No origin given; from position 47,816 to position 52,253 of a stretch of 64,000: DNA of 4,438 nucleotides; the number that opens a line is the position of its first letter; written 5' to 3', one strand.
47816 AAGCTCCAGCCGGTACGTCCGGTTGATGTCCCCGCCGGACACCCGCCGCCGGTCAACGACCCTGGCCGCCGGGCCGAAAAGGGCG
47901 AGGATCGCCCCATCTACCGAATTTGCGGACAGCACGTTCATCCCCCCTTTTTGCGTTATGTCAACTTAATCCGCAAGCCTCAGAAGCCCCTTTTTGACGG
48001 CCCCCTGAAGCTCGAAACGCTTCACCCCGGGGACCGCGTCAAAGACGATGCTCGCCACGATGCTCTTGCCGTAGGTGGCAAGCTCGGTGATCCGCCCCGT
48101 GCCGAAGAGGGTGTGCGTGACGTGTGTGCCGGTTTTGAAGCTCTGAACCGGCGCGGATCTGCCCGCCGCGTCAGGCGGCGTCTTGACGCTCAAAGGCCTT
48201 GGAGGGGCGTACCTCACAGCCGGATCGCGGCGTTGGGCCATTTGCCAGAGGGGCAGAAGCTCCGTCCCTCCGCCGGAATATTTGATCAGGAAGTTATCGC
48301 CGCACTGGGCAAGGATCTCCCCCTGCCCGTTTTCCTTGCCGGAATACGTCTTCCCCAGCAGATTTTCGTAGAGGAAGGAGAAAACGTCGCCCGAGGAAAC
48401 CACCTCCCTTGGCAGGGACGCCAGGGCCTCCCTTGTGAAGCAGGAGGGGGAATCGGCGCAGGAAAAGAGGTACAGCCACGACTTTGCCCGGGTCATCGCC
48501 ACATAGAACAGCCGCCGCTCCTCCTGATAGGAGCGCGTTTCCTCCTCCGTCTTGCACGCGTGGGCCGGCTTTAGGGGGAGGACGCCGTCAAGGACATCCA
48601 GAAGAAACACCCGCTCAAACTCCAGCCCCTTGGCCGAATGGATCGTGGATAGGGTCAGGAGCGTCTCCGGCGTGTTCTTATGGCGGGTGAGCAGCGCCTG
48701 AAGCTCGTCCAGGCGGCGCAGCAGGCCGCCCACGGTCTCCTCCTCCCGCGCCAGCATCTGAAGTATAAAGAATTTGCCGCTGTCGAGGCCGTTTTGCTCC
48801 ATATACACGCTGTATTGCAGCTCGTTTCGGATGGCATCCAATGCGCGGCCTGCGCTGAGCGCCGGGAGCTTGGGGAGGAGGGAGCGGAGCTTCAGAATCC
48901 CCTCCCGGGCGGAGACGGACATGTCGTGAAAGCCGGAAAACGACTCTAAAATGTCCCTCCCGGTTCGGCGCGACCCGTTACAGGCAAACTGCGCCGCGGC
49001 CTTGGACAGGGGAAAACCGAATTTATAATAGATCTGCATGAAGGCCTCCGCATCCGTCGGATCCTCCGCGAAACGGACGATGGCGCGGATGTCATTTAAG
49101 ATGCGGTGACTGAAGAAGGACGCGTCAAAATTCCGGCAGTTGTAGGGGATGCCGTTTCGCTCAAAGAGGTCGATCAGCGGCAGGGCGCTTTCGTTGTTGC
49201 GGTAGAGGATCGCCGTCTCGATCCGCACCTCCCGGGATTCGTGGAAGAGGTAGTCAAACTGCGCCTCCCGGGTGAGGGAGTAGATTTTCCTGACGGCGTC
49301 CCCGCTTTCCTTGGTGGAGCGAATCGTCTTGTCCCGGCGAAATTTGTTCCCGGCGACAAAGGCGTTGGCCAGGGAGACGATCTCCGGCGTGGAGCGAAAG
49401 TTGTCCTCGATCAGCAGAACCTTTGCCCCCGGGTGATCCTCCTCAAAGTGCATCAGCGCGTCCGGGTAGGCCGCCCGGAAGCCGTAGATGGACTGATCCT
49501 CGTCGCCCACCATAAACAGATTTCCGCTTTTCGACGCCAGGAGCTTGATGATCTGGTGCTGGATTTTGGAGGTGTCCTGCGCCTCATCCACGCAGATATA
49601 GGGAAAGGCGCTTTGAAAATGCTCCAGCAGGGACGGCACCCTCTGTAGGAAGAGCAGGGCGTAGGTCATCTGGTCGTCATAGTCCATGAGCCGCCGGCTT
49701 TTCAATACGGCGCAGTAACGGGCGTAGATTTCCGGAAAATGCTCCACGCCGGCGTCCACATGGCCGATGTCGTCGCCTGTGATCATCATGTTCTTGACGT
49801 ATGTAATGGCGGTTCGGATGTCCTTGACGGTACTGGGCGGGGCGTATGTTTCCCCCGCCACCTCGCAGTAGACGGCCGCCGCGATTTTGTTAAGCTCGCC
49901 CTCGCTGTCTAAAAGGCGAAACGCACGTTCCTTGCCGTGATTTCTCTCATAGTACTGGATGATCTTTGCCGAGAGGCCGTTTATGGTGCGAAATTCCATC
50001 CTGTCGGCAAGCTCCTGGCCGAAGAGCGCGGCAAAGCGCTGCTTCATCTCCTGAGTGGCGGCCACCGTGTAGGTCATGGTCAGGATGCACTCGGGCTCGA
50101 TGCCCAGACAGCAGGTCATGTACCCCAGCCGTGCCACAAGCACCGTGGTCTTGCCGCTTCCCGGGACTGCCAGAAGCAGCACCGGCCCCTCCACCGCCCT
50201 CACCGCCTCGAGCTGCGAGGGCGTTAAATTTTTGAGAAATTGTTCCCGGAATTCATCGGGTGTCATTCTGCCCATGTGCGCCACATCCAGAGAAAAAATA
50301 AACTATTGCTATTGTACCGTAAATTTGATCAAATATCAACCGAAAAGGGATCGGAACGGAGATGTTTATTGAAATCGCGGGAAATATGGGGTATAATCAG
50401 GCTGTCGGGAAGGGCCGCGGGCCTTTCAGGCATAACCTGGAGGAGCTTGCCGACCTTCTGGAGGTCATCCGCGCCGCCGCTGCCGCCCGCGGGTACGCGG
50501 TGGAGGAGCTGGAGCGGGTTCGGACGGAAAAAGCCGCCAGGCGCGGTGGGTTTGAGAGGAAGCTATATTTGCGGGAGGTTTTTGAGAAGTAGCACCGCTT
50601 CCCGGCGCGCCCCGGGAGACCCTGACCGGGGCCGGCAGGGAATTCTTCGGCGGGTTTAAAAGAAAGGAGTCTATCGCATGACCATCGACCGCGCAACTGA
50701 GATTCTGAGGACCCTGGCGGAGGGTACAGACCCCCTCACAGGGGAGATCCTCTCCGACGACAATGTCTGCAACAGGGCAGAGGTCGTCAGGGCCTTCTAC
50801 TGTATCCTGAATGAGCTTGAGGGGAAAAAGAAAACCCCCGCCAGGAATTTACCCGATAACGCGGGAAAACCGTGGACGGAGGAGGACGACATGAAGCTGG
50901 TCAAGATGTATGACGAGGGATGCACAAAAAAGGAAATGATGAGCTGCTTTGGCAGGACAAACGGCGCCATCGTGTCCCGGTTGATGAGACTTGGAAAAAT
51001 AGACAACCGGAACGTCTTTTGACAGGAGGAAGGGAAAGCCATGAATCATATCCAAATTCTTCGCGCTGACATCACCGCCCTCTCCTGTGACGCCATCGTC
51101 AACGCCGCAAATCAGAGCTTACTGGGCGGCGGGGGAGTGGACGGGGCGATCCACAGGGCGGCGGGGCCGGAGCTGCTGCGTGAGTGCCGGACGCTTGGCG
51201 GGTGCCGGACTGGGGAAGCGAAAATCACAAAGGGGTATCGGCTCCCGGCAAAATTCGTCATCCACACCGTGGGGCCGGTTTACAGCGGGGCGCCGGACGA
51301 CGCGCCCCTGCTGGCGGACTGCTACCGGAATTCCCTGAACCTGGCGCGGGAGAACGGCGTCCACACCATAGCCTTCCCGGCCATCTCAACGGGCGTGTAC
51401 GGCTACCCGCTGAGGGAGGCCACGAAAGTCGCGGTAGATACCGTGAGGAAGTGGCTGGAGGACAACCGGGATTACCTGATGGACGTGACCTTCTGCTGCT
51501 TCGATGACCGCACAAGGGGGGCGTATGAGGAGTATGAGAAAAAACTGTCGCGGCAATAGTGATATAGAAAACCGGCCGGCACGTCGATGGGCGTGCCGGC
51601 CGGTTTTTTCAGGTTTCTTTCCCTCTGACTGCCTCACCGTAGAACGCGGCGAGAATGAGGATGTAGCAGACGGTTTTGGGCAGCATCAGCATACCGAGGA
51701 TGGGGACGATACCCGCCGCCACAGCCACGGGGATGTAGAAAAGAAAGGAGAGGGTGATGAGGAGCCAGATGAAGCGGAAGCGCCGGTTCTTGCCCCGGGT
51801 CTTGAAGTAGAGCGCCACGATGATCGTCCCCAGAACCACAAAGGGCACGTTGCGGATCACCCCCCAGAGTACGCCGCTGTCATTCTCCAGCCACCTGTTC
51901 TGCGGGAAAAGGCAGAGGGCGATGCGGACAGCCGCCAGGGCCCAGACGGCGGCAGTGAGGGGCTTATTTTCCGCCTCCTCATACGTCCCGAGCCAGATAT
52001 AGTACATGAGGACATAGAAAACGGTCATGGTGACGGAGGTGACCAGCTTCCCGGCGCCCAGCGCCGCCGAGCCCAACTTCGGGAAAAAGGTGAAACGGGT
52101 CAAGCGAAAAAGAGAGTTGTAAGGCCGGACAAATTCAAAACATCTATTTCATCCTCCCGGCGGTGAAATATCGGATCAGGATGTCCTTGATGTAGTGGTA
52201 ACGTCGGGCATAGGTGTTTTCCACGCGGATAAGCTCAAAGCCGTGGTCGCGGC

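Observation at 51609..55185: Stand-alone WYL-like / SF1 helicase / DUF2726-nuclease gene (with a trailing small membrane protein) in an AT-richer patch: candidate single-gene defence module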

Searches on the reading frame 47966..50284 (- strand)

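Call 4: search_protein_families(library=pfam, proteins=[window:47966-50284:-], max_evalue=0.01)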
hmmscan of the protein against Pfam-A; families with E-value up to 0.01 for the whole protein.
window:47966-50284:- (772 aa): 7 families
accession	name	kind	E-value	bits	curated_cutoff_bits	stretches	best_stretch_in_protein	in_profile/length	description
PF00580.27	UvrD-helicase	-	3.7e-57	194.5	23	1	20-284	1-270/271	UvrD/REP helicase N-terminal domain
PF13361.12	UvrD_C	-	6.2e-35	121.7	25.6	2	541-609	285-348/350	UvrD-like helicase C-terminal domain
PF13245.12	AAA_19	-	2.9e-16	60.3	25.1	1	24-270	1-134/134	AAA domain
PF13538.12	UvrD_C_2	-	6.5e-12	45.6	27.4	2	584-606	27-51/52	UvrD-like helicase C-terminal domain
PF01443.25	Viral_helicase1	-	1.5e-06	28.6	21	0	525-607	165-227/228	Viral superfamily 1 RNA helicase core domain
PF13604.12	AAA_30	-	0.0016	18.6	27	0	20-51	2-37/191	AAA domain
PF13087.12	AAA_12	-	0.0019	18.3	27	0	526-608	123-192/195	AAA domain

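Call 5: search_protein_families(library=padloc, proteins=[window:47966-50284:-], max_evalue=0.01)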
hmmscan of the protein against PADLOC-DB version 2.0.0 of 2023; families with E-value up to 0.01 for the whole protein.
window:47966-50284:- (772 aa): 54 families (the best 25 are shown)
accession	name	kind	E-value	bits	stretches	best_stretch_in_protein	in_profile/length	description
PDLC03802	RTasHel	-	4.2e-72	242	2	19-419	5-372/675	DRT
PDLC00114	GajB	-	1.7e-70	236.3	1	15-606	3-609/635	UrvD helicase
PDLC00132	GajB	-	1.3e-67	226.8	1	19-606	3-598/625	UrvD helicase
PDLC00117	GajB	-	4.6e-61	205.1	1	21-608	17-574/604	UrvD helicase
PDLC00130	GajB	-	6.8e-51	171.2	2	19-311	3-291/589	UrvD helicase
PDLC00127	GajB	-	4.8e-50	168.6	2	17-310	6-289/594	UrvD helicase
PDLC00123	GajB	-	2.8e-45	153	3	207-375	157-326/540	UrvD helicase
PDLC00107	GajB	-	2.8e-38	129.9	2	23-303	19-293/587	UrvD helicase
PDLC00119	GajB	-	7e-38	128.9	2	32-309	15-299/565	UrvD helicase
PDLC00103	GajB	-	8.3e-37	125.4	1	7-611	4-579/612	UrvD helicase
PDLC00129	GajB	-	1.9e-34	117.2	2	15-324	7-323/594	UrvD helicase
PDLC00138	GajB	-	3.4e-34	116.5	3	203-315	197-308/581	UrvD helicase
PDLC00104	GajB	-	7.8e-34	115.3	2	27-319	10-259/574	UrvD helicase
PDLC00122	GajB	-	3.5e-33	113.3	3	206-372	142-303/502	UrvD helicase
PDLC00112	GajB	-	3.9e-33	112.9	2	19-330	6-313/581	UrvD helicase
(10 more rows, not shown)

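Call 6: search_protein_families(library=ncbifam, proteins=[window:47966-50284:-], max_evalue=0.01)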
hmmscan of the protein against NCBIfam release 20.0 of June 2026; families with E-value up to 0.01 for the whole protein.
window:47966-50284:- (772 aa): 17 families
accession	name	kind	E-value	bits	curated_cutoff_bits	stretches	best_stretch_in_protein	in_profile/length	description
TIGR01073.1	pcrA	equivalog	3e-92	310.2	911.2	2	16-418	1-407/725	DNA helicase PcrA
TIGR01074.1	rep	equivalog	1.5e-83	281.3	951.45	2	20-418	2-404/668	DNA helicase Rep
NF008743.0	PRK11773.1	equivalog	5.9e-76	256.3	965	2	15-418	5-410/720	DNA helicase II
TIGR01075.1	uvrD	equivalog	2.8e-74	250.7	1144.45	2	17-418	2-405/715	DNA helicase II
NF008172.0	PRK10919.1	equivalog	7.1e-62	209.6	1168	2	20-419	3-406/673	DNA helicase Rep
TIGR02785.1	addA_Gpos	equivalog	3.9e-44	150.9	707.65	3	186-308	344-478/1234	helicase-exonuclease AddAB subunit AddA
NF008276.0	PRK11054.1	equivalog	3.7e-41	141.4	543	3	14-115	191-289/684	DNA helicase IV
NF010485.0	PRK13909.1-2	equivalog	3.3e-27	95.1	650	2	195-311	297-425/909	RecB-like helicase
TIGR02784.1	addA_alphas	equivalog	2.8e-26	92.2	860.75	3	187-309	348-492/1138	double-strand break repair helicase AddA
TIGR00609.1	recB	equivalog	1.4e-25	89.7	696.05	2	195-310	338-455/1175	exodeoxyribonuclease V subunit beta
NF010487.0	PRK13909.1-4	equivalog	5.3e-17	61.4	759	1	229-349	330-464/924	RecB-like helicase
NF041464.1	HelD_BACSU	equivalog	4.2e-12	44.8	419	1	181-314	505-634/779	RNA polymerase recycling motor HelD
NF008128.0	PRK10876.1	equivalog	2.8e-08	31.9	1697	1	218-309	369-460/1181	exodeoxyribonuclease V subunit beta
NF010486.0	PRK13909.1-3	equivalog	1e-07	30.4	1109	1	229-310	333-423/921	RecB-like helicase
NF010484.0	PRK13909.1-1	equivalog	1.4e-07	29.7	1074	0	37-84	10-56/945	RecB-like helicase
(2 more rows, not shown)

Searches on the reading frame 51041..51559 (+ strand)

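Call 4: search_protein_families(library=pfam, proteins=[window:51041-51559:+], max_evalue=0.01)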
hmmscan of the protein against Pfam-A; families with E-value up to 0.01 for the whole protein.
window:51041-51559:+ (172 aa): 1 family
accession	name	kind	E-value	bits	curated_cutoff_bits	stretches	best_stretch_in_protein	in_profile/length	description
PF01661.27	Macro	-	4.1e-48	162.6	22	1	20-131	1-118/118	Macro domain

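Call 5: search_protein_families(library=padloc, proteins=[window:51041-51559:+], max_evalue=0.01)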
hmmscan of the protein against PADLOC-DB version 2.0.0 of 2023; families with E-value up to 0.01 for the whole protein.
window:51041-51559:+ (172 aa): 0 families

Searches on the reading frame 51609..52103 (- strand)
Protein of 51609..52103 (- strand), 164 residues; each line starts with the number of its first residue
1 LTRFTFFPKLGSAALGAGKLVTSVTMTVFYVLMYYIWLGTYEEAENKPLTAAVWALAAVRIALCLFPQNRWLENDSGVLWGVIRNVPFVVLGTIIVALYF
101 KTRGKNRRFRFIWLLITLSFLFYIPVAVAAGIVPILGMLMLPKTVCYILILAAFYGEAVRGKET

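Call 4: search_protein_families(library=pfam, proteins=[window:51609-52103:-], max_evalue=0.01)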
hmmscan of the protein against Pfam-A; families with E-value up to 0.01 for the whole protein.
window:51609-52103:- (164 aa): 1 family
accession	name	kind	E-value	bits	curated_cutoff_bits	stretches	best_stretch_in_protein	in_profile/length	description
PF01757.29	Acyl_transf_3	-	0.001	18.7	31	1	28-153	133-254/326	Acyltransferase domain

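Call 5: search_protein_families(library=padloc, proteins=[window:51609-52103:-], max_evalue=0.01)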
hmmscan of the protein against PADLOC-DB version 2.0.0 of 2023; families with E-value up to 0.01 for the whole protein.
window:51609-52103:- (164 aa): 0 families

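Call 6: search_protein_families(library=ncbifam, proteins=[window:51609-52103:-], max_evalue=0.01)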
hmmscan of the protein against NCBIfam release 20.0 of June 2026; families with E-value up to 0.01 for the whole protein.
window:51609-52103:- (164 aa): 1 family
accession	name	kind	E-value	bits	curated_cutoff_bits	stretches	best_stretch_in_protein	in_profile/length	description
TIGR00703.1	TIGR00703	hypoth_equivalog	0.0093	15.5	155.4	0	91-128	177-213/223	TIGR00703 family protein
